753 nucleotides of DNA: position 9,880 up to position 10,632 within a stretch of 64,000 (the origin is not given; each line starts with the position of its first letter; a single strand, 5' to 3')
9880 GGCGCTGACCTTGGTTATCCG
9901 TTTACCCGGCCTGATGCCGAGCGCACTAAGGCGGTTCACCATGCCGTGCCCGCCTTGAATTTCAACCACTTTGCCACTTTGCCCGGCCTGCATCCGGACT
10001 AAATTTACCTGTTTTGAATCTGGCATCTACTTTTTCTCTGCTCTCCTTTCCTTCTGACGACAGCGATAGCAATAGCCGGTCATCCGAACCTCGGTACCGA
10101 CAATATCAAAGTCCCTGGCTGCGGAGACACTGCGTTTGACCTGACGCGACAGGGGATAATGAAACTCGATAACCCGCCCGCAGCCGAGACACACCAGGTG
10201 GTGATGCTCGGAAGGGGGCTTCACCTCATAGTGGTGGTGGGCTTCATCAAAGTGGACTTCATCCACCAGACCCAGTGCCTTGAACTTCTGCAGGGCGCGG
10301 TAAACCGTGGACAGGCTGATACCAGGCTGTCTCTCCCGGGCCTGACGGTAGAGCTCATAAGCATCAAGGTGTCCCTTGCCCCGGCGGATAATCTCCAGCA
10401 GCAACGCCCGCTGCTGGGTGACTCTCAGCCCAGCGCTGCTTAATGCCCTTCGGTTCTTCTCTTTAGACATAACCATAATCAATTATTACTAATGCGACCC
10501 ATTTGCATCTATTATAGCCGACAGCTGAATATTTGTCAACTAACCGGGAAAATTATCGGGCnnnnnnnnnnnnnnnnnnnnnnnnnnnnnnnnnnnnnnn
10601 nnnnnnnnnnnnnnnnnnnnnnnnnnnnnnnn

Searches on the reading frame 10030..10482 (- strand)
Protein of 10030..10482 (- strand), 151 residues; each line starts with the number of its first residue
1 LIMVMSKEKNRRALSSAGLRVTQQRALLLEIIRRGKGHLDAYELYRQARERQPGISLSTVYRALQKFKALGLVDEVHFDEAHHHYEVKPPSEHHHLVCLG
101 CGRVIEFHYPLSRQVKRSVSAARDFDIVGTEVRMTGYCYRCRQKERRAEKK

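Call 18: search_protein_families(library=ncbifam, proteins=[window:10030-10482:-], max_evalue=0.00001)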
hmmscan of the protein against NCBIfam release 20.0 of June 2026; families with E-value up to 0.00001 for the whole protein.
window:10030-10482:- (151 aa): 9 families
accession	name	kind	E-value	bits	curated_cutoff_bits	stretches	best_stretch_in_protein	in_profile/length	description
NF051892.1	TransRegFurBacil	equivalog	1.8e-24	86.5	220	1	8-146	6-148/149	ferric iron uptake transcriptional regulator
NF006999.0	PRK09462.1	equivalog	4.5e-23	81.5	146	1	9-148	3-145/148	ferric iron uptake transcriptional regulator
NF052545.1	TransRegPerRClab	equivalog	3.1e-22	79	180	1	14-144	8-137/138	transcriptional regulator PerR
NF047406.1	TransRegPerRTherm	equivalog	5.8e-20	71.8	200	1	20-144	5-128/130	manganese-dependent transcriptional regulator PerR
NF051891.1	TransRegFurHelico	equivalog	3.1e-19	69.3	200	1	9-144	13-148/148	ferric iron uptake transcriptional regulator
NF045677.1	FeRespRegIrr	equivalog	9.3e-16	58.1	170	1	12-106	2-96/127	Fur family transcriptional regulator Irr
NF045678.1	TransRegIrrA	equivalog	1.9e-14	53.7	150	1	9-105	8-104/138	iron response transcriptional regulator IrrA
NF047462.1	FUR_perox_PerRA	exception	2.6e-09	37.7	200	1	5-110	3-107/142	peroxide-responsive transcriptional repressor PerRA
NF008646.0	PRK11639.1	equivalog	2.9e-09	36.9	167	1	16-145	19-150/171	zinc uptake transcriptional repressor Zur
